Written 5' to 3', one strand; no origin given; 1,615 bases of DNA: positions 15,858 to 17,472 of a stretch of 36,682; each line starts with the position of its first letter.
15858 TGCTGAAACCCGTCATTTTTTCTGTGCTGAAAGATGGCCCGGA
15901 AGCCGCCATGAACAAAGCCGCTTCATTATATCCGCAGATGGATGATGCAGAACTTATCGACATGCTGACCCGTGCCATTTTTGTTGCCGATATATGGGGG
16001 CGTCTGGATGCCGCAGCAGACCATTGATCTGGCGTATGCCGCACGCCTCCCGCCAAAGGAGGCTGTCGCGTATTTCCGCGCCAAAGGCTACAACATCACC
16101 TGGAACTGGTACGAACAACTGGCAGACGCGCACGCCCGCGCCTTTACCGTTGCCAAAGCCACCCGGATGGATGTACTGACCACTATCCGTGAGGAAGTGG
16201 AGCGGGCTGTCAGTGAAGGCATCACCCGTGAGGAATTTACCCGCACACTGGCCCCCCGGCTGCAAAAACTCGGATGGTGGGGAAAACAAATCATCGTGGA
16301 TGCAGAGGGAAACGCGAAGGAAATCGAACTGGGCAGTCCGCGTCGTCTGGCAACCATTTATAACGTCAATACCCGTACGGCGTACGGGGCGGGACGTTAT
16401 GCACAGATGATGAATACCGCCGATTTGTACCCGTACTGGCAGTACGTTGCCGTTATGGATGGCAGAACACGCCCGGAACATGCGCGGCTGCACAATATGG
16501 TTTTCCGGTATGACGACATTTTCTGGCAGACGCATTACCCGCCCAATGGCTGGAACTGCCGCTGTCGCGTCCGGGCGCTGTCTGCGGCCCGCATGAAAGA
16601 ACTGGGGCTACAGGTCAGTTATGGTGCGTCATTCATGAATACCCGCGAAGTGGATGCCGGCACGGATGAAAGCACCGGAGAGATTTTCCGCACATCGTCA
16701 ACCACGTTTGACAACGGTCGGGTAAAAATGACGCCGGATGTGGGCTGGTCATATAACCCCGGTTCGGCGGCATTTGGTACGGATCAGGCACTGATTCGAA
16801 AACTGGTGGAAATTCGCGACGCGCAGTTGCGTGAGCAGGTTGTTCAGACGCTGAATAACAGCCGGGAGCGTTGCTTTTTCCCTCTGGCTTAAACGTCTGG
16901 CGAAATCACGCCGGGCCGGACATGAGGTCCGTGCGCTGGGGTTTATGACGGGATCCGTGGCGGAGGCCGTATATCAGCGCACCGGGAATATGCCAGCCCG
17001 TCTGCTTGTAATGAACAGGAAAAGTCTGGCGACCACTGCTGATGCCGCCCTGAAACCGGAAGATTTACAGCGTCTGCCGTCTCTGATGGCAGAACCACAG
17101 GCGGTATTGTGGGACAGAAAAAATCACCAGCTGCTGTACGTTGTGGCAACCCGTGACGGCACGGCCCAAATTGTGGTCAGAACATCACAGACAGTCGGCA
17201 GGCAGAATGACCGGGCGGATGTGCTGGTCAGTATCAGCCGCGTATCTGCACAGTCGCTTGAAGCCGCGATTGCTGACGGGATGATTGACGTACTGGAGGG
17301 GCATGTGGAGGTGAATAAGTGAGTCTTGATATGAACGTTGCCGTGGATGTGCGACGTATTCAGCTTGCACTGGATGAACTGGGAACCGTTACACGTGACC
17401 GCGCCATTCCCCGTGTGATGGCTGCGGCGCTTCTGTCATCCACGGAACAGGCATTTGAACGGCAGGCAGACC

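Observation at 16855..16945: Head morphogenesis gene F appears interrupted by a +1 frame change at a T5 homopolymer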

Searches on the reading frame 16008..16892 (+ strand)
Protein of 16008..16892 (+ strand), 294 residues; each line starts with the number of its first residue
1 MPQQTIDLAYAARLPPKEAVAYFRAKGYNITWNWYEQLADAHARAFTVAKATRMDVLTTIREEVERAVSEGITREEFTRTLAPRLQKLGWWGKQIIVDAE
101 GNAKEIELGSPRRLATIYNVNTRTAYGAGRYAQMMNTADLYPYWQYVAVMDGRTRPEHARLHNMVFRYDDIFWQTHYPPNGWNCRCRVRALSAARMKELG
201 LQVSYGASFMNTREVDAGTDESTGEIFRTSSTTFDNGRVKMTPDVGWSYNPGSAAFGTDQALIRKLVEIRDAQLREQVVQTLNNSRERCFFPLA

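Call 23: find_encoding_contigs(protein=window:16008-16892:+, flank=3000, max_places=10)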
Protein window:16008-16892:+ (294 aa): 3 contigs read that carry it; 2 places shown.
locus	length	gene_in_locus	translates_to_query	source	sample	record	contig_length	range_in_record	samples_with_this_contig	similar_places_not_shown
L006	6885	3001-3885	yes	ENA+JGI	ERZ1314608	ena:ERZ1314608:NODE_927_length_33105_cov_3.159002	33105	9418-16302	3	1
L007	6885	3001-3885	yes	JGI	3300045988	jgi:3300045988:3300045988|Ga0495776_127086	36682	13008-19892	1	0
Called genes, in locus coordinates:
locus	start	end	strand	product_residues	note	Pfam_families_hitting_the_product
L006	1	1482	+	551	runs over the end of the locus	PF03237:Terminase_6N (weak)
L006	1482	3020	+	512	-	PF06074:Portal_Mu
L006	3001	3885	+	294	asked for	PF04233:Phage_Mu_F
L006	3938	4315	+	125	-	PF18819:MuF_C (weak)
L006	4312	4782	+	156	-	PF05069:Phage_tail_S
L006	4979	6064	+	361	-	PF10123:Mu-like_Pro_N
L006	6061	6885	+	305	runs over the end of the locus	PF10124:Mu-like_gpT, PF25209:Phage_capsid_4 (faint)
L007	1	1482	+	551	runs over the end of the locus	PF03237:Terminase_6N (weak)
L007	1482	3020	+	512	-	PF06074:Portal_Mu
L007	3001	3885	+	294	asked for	PF04233:Phage_Mu_F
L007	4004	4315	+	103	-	PF18819:MuF_C (weak)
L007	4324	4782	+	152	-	PF05069:Phage_tail_S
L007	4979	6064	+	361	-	PF10123:Mu-like_Pro_N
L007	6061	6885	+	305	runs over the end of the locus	PF10124:Mu-like_gpT, PF25209:Phage_capsid_4 (faint)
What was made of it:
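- One of them has about 3x k-mer coverage (call 23). The sibling contig has only about 3x k-mer coverage (call 23).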

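Call 25: list_cluster_members(proteins=[window:16008-16892:+, window:16945-17322:+])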
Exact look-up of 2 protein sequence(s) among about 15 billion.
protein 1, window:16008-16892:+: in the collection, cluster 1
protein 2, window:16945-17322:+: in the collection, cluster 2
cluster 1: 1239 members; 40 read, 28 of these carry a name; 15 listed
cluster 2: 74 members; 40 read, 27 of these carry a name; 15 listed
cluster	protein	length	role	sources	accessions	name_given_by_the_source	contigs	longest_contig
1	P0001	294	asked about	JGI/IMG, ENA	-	SPP1 gp7 family putative phage head morphogenesis protein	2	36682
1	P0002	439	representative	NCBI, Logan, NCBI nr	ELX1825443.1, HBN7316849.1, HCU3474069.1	TPA: minor capsid protein [Escherichia coli] | minor capsid protein [Escherichia coli]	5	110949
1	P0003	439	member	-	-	phage head morphogenesis protein [Salmonella enterica subsp. enterica serovar Montevideo] | Phage head morphogenesis protein n=1 Tax=Salmonella montevideo TaxID=115981 ... | phage head morphogenesis protein [Salmonella enterica]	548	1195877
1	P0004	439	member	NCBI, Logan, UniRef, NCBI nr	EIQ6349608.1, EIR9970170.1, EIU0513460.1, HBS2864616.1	TPA: phage minor head protein [Escherichia coli] | phage minor head protein n=1 Tax=Klebsiella pneumoniae TaxID=573 RepID=UPI0024BBA0CB | phage minor head protein [Klebsiella pneumoniae]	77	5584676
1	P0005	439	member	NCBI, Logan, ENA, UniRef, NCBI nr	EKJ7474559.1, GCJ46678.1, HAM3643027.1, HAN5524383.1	TPA: phage minor head protein [Escherichia coli] | phage minor head protein n=1 Tax=Escherichia coli TaxID=562 RepID=UPI0010B91BFC | phage minor head protein [Escherichia coli]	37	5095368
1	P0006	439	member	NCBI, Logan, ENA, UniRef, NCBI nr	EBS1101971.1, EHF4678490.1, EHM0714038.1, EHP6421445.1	TPA: phage minor head protein [Escherichia coli] | phage minor head protein n=1 Tax=Escherichia coli TaxID=562 RepID=UPI000BE5AD52 | phage minor head protein [Escherichia coli]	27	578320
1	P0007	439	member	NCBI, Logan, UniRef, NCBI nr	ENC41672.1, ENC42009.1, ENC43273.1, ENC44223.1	TPA: phage minor head protein [Escherichia coli] | phage minor head protein n=1 Tax=Escherichia coli TaxID=562 RepID=UPI0002C8B605 | phage minor head protein [Escherichia coli]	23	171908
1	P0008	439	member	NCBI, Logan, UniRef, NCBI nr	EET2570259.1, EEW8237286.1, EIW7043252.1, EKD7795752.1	phage head morphogenesis protein [Escherichia coli] | phage minor head protein n=1 Tax=Escherichia coli TaxID=562 RepID=UPI0017C5A31A | phage minor head protein [Escherichia coli]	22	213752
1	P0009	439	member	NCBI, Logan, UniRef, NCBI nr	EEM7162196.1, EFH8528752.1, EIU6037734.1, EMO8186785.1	phage head morphogenesis protein [Salmonella enterica subsp. enterica serovar Montevideo] | phage minor head protein n=1 Tax=Escherichia coli TaxID=562 RepID=UPI000BE4328F | phage minor head protein [Escherichia coli]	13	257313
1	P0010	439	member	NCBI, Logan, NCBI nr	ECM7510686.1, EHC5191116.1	phage head morphogenesis protein [Salmonella enterica subsp. enterica serovar Adelaide] | phage head morphogenesis protein [Salmonella enterica subsp. enterica serovar Montevideo]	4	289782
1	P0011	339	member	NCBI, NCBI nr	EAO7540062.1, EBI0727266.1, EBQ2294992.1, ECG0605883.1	phage head morphogenesis protein, partial [Salmonella enterica] | phage head morphogenesis protein [Salmonella enterica]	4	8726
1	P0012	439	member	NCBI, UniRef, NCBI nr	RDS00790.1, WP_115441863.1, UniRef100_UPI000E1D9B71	phage minor head protein [Escherichia coli] | phage minor head protein n=1 Tax=Escherichia coli TaxID=562 RepID=UPI000E1D9B71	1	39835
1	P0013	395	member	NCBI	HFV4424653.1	TPA: phage minor head protein, partial [Escherichia coli]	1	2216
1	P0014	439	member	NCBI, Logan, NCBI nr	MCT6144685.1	minor capsid protein [Escherichia coli]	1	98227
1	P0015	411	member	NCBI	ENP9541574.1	minor capsid protein, partial [Salmonella enterica subsp. enterica serovar Montevideo]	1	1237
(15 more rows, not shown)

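Call 27: search_protein_families(library=pfam, proteins=[window:16008-16892:+], max_evalue=0.01)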
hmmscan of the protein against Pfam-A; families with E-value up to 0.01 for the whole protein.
window:16008-16892:+ (294 aa): 1 family
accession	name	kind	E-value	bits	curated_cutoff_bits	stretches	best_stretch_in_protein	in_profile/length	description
PF04233.19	Phage_Mu_F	-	2.8e-32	112.2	29.6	1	59-188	2-111/112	Phage Mu protein F like protein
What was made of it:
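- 16008..16892 (+): Truncated F: 294 codons (288 native plus CFFPLA) and stop TAA. Contains the whole Phage_Mu_F / SPP1 gp7 domain (residues 59-188). Pfam PF04233, 112.2 bits against a cut-off of 29.6 (call 27).
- On MuF / SPP1 gp7 head protein family (Pfam PF04233, TIGR01641): PF04233: 112.2 bits against a cut-off of 29.6, residues 59-188 of the 294-aa product (call 27).
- The PF04233 domain is complete in the truncated protein (call 27).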

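Call 44: search_protein_families(library=phrogs, proteins=[window:16008-16892:+], max_evalue=0.001)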
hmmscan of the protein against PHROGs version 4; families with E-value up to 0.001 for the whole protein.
window:16008-16892:+ (294 aa): 11 families
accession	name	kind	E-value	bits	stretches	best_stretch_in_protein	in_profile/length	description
phrog_220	-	head and packaging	1.9e-103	348.5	1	3-282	889-1141/1338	minor head protein and DNA pilot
phrog_28631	-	unknown function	4.4e-23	82.7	1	35-204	43-207/550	-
phrog_19194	-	unknown function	1.4e-19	71.1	1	114-228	123-234/438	-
phrog_23416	-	unknown function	4.1e-16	59.9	1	114-196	100-182/459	-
phrog_35074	-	unknown function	1.2e-13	50.9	1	114-190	554-630/890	-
phrog_6577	-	unknown function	1.7e-08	34.2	1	43-189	102-227/1066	-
phrog_595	-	head and packaging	4.7e-08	33.8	1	60-198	185-304/513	head maturation protease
phrog_324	-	head and packaging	1.4e-06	28.6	1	149-190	271-316/624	head morphogenesis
phrog_2468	-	head and packaging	9.5e-06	26.3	1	59-189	151-270/303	head morphogenesis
phrog_115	-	head and packaging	3.2e-05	24.3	1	136-190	263-316/665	minor head protein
phrog_3517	-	head and packaging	0.00037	20.9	0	125-192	246-329/371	head morphogenesis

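Call 45: search_protein_families(library=ncbifam, proteins=[window:16008-16892:+], max_evalue=0.001)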
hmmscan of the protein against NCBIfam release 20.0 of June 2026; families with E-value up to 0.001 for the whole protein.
window:16008-16892:+ (294 aa): 1 family
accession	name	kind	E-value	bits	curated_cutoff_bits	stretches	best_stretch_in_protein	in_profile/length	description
TIGR01641.1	phageSPP1_gp7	domain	3.5e-15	56.3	39.65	1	66-188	3-105/109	minor capsid protein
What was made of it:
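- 16008..16892 (+): TIGR01641, 56.3 bits (call 45). phrog_220 profile positions 889-1141 (call 44).
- On MuF / SPP1 gp7 head protein family (Pfam PF04233, TIGR01641): TIGR01641: 56.3 bits against 39.65 (call 45).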

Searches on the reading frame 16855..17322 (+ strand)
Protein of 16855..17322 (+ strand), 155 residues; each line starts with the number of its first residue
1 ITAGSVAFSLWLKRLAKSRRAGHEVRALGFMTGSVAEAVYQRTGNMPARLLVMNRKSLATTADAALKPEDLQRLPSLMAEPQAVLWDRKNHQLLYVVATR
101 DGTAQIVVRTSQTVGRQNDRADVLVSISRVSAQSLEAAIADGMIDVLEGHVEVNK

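Call 24: find_encoding_contigs(protein=window:16945-17322:+, flank=3000, max_places=10)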
Protein window:16945-17322:+ (125 aa): 2 contigs read that carry it; 1 place shown.
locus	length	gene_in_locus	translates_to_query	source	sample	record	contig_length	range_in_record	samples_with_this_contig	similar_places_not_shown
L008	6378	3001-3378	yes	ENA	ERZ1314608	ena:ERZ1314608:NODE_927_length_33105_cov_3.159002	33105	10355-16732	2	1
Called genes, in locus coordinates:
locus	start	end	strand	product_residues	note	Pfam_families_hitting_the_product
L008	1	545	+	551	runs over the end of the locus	PF03237:Terminase_6N (weak)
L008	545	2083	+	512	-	PF06074:Portal_Mu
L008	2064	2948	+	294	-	PF04233:Phage_Mu_F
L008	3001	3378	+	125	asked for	PF18819:MuF_C (weak)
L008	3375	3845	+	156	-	PF05069:Phage_tail_S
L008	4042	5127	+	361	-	PF10123:Mu-like_Pro_N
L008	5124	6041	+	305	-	PF10124:Mu-like_gpT, PF25209:Phage_capsid_4 (faint)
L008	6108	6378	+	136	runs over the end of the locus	PF17891:FluMu_N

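Call 27: search_protein_families(library=pfam, proteins=[window:16945-17322:+], max_evalue=0.01)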
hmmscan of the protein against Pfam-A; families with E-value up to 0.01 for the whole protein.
window:16945-17322:+ (125 aa): 1 family
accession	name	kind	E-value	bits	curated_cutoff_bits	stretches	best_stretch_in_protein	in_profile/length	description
PF18819.6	MuF_C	-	3.3e-05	24.4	27.6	1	33-112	9-91/103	Phage MuF-C-terminal domain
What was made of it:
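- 16945..17322 (+): Only conventional ORF in the distal piece (125 aa from ATG 16945). Weak MuF_C match and weak, badly spaced SD-like GGGG. PF18819, 24.4 bits, below the 27.6 cut-off (call 27).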

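Call 44: search_protein_families(library=phrogs, proteins=[window:16855-17322:+], max_evalue=0.001)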
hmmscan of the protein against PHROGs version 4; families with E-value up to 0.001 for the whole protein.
window:16855-17322:+ (155 aa): 1 family
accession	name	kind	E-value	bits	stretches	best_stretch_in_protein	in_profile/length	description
phrog_220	-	head and packaging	8e-10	38.3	1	7-127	1151-1266/1338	minor head protein and DNA pilot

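Call 45: search_protein_families(library=ncbifam, proteins=[window:16855-17322:+], max_evalue=0.001)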
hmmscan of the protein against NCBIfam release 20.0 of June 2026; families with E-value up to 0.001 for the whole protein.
window:16855-17322:+ (155 aa): 0 families
